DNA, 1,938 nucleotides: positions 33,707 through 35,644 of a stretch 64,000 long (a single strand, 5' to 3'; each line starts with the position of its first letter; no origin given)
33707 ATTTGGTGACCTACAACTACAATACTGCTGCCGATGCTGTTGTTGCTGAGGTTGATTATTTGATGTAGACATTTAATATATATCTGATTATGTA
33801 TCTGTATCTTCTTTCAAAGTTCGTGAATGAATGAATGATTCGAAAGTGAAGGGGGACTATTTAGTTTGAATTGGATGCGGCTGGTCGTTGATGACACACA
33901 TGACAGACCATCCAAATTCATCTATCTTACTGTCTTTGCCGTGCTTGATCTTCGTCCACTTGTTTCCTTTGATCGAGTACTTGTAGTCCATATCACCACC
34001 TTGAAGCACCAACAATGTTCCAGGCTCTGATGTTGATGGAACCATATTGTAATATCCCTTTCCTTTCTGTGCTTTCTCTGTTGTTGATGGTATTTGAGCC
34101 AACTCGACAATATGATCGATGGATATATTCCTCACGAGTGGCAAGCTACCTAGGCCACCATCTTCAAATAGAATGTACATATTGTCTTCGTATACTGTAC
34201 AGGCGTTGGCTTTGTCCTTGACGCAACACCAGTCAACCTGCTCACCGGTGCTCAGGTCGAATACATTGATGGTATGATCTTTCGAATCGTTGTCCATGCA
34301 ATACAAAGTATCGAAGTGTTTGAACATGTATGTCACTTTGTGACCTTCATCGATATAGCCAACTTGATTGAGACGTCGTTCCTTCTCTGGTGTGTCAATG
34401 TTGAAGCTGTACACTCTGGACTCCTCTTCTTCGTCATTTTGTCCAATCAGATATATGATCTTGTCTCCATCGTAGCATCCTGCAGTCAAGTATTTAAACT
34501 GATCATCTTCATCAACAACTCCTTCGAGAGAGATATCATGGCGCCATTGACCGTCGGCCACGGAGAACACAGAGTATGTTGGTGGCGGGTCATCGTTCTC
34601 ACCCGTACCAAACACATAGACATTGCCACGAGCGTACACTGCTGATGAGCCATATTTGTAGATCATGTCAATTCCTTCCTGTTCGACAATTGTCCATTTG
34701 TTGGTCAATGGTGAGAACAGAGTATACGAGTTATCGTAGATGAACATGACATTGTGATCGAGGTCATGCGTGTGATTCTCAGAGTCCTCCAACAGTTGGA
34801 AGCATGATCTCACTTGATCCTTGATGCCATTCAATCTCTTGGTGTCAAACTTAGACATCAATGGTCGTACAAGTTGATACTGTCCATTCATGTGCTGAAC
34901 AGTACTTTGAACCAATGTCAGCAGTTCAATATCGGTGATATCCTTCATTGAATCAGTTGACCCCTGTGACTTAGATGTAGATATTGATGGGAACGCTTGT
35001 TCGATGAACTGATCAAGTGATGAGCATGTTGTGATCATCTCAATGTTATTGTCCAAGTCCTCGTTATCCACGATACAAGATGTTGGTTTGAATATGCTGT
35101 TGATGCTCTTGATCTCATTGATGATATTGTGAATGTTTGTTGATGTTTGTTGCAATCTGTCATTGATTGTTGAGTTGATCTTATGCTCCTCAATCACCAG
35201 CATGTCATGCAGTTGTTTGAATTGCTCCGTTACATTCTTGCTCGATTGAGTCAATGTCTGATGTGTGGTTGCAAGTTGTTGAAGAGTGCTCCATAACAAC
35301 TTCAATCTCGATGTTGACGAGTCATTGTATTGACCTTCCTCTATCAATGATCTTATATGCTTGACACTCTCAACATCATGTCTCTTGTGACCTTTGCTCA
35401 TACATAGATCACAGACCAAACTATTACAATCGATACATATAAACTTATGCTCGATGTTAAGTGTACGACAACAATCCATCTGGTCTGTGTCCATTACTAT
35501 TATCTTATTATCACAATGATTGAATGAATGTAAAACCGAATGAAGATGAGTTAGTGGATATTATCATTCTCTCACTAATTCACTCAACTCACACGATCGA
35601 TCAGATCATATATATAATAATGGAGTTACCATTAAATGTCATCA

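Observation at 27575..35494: Tandem array of five RING-less TRIM-like genes (B-box + coiled-coil + Kelch-type propeller), two intact and three decaying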

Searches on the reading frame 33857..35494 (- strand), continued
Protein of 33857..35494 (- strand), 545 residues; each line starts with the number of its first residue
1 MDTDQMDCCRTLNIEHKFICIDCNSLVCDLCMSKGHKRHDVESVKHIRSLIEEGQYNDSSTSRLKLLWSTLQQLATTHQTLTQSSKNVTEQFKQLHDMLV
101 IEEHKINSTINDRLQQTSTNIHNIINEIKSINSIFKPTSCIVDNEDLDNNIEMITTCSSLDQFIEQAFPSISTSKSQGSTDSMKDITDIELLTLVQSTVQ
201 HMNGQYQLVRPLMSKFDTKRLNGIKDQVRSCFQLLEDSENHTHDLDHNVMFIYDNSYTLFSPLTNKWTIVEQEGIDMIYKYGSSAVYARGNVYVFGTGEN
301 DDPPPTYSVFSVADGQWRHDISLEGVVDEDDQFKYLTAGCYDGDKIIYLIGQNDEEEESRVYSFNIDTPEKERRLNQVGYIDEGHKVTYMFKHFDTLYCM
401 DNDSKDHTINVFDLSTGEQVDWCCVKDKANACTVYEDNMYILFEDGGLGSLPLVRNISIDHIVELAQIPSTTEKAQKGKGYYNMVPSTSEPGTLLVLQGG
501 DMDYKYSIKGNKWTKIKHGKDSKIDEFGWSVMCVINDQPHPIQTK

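Call 58: search_protein_families(library=pfam, alignment_id=A4, max_evalue=0.01)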
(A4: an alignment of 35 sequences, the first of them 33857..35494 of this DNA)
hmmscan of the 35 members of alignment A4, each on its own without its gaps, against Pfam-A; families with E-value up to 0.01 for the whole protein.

A. member 1, window:33857-35494:- (545 aa): 5 families
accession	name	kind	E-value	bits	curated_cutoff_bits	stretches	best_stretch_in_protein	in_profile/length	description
PF24681.1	Kelch_KLHDC2_KLHL20_DRC7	-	3.8e-08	33.3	50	1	254-385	78-204/221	KLHDC2/KLHL20/DRC7 Kelch-repeats domain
PF13964.12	Kelch_6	-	1.5e-05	25.2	25.3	0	282-319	4-42/50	Kelch motif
PF24981.1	Beta-prop_ATRN-LZTR1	-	0.00018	21.3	50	1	260-374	20-138/289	Attractin/LZTR1 beta-propeller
PF00643.29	zf-B_box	-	0.0035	17.9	24.1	1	13-44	11-42/42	B-box zinc finger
PF13418.12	Kelch_4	-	0.0043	17.4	21.6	0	284-318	6-42/49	Galactose oxidase, central domain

B. families by the number of members that match (of 35 scanned): 19 families
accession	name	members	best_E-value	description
PF13964.12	Kelch_6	33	2.2e-21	Kelch motif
PF24681.1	Kelch_KLHDC2_KLHL20_DRC7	24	7.1e-21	KLHDC2/KLHL20/DRC7 Kelch-repeats domain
PF00643.29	zf-B_box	22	4.9e-08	B-box zinc finger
PF01344.31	Kelch_1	20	1.3e-12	Kelch motif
PF13418.12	Kelch_4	19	1.8e-14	Galactose oxidase, central domain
PF13415.12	Kelch_3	14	1.5e-09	Galactose oxidase, central domain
PF25210.1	Kelch_FKB95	13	4.3e-09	FKB95, Kelch-repeats domain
PF24981.1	Beta-prop_ATRN-LZTR1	12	5.2e-12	Attractin/LZTR1 beta-propeller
PF22586.1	ANCHR-like_BBOX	12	3e-05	ANCHR-like B-box zinc-binding domain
PF07646.21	Kelch_2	8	8.9e-08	Kelch motif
PF04455.17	Saccharop_dh_N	4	0.0031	LOR/SDH bifunctional enzyme conserved region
PF04513.17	Baculo_PEP_C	2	4.3e-05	Baculovirus polyhedron envelope protein, PEP, C terminus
PF21959.2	DUF6923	2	0.00034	Repeat of unknown function (DUF6923)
PF24996.1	NANM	2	0.00092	N-acetylneuraminate epimerase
PF22638.1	FlgK_D1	1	0.00018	Flagellar hook-associated protein FlgK helical domain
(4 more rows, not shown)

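Call 66: predict_structure(alignment_id=A4)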
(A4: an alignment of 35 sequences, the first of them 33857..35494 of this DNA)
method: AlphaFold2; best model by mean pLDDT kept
length: 545 residues; sequences in the alignment: 35
mean_pLDDT: 77.5   pTM: 0.66
mean pLDDT of the five models: 77.5, 76.9, 75.1, 74.3, 71.7
residues with pLDDT >= 90: 118; 70-90: 277; 50-70: 123; < 50: 27
segments of 3 or more residues with pLDDT < 50: 1-5, 140-144, 172-184, 543-545
pLDDT, mean of each block of 10 residues (from residue 1): 52 83 85 85 82 76 68 71 78 84 83 81 76 63 61 79 74 42 58 65 63 72 71 63 78 87 89 66 85 77 75 87 73 76 92 78 93 91 78 90 81 90 83 92 93 81 91 58 88 90 93 88 66 78 47
secondary structure, 60 per line:
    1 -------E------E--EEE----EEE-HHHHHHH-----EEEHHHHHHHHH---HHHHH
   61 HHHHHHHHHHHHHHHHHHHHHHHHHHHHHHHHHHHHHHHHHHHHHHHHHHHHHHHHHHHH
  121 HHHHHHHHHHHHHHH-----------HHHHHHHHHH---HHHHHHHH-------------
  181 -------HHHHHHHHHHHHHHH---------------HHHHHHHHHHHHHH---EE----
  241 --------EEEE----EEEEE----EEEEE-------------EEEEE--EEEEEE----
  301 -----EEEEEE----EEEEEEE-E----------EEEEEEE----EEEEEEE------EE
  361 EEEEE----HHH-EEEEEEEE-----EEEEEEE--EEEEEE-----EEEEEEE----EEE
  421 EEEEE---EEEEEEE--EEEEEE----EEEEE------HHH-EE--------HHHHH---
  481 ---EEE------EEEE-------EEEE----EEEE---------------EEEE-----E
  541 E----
elements in order: E18-20 E25-27 H29-35 E41-43 H44-52 H56-135 H147-156 H160-167 H188-202 H218-231 E249-252 E257-261 E266-270 E284-288 E291-296 E306-311 E316-322 E335-341 E346-352 E359-365 E374-381 E387-393 E396-401 E407-413 E418-425 E429-435 E438-443 E448-452 H473-477 E484-486 E493-496 E504-507 E512-515 E531-534

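Call 85: fold_search(model_id=the predicted structure, library=viral)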
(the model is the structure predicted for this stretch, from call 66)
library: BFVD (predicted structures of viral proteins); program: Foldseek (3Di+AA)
matches with E <= 10: 1029; with E <= 0.001: 227
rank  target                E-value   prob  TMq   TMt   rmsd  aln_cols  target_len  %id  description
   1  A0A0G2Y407            1.9e-11  1.00  0.30  0.33  19.3       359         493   10  WD40 family protein [Acanthamoeba polyphaga mimivirus Kroon]
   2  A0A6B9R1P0            8.4e-11  1.00  0.36  0.25  25.8       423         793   13  (no name in the UniProt tables at hand)
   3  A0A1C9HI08            1.2e-10  1.00  0.35  0.63   6.4       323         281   11  Kelch-like protein [Lumpy skin disease virus]
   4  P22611                1.5e-10  1.00  0.35  0.37  23.2       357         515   14  Kelch repeat protein M-T8 [Myxoma virus (strain Lausanne)]
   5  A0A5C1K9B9            2.3e-10  1.00  0.32  0.28  11.5       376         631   11  Uncharacterized protein [Pseudomonas phage vB_PaeM_PS119XW]
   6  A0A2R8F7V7            2.5e-10  1.00  0.35  0.60   6.2       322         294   13  CPXV013 protein [Cowpox virus]
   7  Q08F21                3.9e-10  1.00  0.35  0.35  20.9       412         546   10  Kelch-like protein [Deerpox virus (strain W-1170-84)]
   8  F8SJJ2                6.1e-10  1.00  0.34  0.31   8.7       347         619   14  Uncharacterized protein 360 [Pseudomonas phage PhiPA3]
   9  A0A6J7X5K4            8.5e-10  1.00  0.40  0.67   4.8       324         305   11  Uncharacterized protein [uncultured Caudovirales phage]
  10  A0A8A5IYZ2            9.0e-10  1.00  0.30  0.33  24.3       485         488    9  (no name in the UniProt tables at hand)
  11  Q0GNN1                1.1e-09  1.00  0.38  0.38  17.5       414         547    8  Kelch repeat and BTB domain-containing protein 2 [Horsepox virus]
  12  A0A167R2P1            1.1e-09  1.00  0.34  0.38  21.1       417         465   10  Putative BTB/POZ domain-containing protein [Powai lake megavirus]
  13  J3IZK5                1.5e-09  1.00  0.34  0.37  18.7       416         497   12  (no name in the UniProt tables at hand)
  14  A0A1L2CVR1            1.7e-09  1.00  0.34  0.61  12.8       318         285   15  Kelch-like protein [Pectobacterium phage vB_PcaM_CBB]
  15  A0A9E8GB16            2.7e-09  1.00  0.33  0.55   8.8       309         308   14  (no name in the UniProt tables at hand)
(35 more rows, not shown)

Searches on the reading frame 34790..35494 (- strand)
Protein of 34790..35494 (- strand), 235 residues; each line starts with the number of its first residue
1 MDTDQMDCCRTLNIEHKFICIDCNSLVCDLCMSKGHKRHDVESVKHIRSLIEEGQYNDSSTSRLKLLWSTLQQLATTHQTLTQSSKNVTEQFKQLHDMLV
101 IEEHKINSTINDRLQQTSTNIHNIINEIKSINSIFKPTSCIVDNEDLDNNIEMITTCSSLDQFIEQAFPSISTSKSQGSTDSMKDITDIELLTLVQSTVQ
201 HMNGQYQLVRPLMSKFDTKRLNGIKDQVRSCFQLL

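Call 40: search_solved_structures(query=A3, max_evalue=1, show_alignments=3)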
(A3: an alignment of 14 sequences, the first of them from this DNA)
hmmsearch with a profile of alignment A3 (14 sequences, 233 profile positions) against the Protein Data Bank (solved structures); distinct sequences matched with E-value up to 1: 30.
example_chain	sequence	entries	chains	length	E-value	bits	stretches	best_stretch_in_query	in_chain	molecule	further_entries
2csv_A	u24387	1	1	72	5.6e-06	29.6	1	3-47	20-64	Tripartite motif protein 29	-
8amr_A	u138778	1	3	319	5.9e-05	26.2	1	4-95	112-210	Tripartite motif-containing protein 3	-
1fre_A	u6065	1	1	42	0.015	18.4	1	2-36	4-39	NUCLEAR FACTOR XNF7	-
5eiu_A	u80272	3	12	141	0.016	18.3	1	2-119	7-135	TRIM protein-E3 ligase Chimera | Tripartite motif-containing protein 5,Serine--tRNA ligase,Tripartite motif-containing prot | Tripartite motif-containing protei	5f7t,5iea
2dja_A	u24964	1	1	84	0.016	18.3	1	4-41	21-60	Midline-2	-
2yvr_A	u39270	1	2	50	0.023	17.8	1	3-40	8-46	Transcription intermediary factor 1-beta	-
2mvw_A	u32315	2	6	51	0.043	16.9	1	3-31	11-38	Protein PML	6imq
8ams_C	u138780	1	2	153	0.052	16.6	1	4-37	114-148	Tripartite motif-containing protein 2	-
2dq5_A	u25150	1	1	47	0.055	16.5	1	4-38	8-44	Midline-1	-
2did_A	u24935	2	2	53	0.099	15.7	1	2-36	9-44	Tripartite motif protein 39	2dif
5va4_A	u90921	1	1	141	0.12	15.5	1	2-49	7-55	TRIM5/cyclophilin A V4 fusion protein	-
5jpx_A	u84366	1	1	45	0.14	15.2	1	2-38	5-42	E3 ubiquitin-protein ligase TRIM21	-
5w9a_A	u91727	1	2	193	0.14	15.2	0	3-129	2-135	Tripartite motif-containing protein 5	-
2f66_C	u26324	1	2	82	0.15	15.1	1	141-179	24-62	Protein SRN2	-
2egm_A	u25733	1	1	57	0.15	15.1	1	3-36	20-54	Tripartite motif-containing protein 41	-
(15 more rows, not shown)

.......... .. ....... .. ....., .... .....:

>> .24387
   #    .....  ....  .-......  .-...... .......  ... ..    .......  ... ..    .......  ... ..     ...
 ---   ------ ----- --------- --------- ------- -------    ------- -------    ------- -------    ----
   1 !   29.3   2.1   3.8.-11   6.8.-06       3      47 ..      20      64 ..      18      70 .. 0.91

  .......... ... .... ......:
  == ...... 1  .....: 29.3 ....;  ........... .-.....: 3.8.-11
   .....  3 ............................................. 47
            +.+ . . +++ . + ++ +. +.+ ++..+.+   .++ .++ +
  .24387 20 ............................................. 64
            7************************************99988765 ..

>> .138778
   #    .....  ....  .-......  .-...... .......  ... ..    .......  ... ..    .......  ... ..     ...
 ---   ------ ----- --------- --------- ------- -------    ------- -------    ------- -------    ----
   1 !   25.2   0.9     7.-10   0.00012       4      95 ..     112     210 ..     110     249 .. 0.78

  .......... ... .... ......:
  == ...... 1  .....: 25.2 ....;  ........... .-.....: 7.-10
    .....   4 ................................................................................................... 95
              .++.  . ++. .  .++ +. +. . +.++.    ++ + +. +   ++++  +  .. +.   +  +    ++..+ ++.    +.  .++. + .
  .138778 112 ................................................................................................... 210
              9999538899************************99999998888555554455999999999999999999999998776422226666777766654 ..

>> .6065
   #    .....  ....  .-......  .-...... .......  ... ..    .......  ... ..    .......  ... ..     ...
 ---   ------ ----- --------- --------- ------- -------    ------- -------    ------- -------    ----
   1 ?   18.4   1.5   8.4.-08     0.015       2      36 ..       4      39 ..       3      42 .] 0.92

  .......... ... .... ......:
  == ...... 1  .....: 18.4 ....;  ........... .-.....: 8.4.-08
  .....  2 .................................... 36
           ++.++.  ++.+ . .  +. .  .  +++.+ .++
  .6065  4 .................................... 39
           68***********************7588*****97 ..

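Call 41: find_homologous_proteins(query=A3, max_evalue=0.001)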
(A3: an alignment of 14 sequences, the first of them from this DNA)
Query A3 (14 sequences) (235 aa, profile of the alignment): 2 proteins with E <= 0.001 among 2880 candidates.
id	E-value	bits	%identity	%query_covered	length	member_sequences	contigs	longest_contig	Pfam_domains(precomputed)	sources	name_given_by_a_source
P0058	4.4e-33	133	54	73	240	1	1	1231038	-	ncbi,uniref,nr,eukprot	ncbi:hypothetical protein SAMD00019534_050800 [Acytostelium subglobosum LB1]|uniref:hypothetical pro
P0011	7.2e-23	100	50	58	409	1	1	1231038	PF24681.2,PF24981.2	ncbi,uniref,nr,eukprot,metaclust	ncbi:hypothetical protein SAMD00019534_052720 [Acytostelium subglobosum LB1]|uniref:hypothetical pro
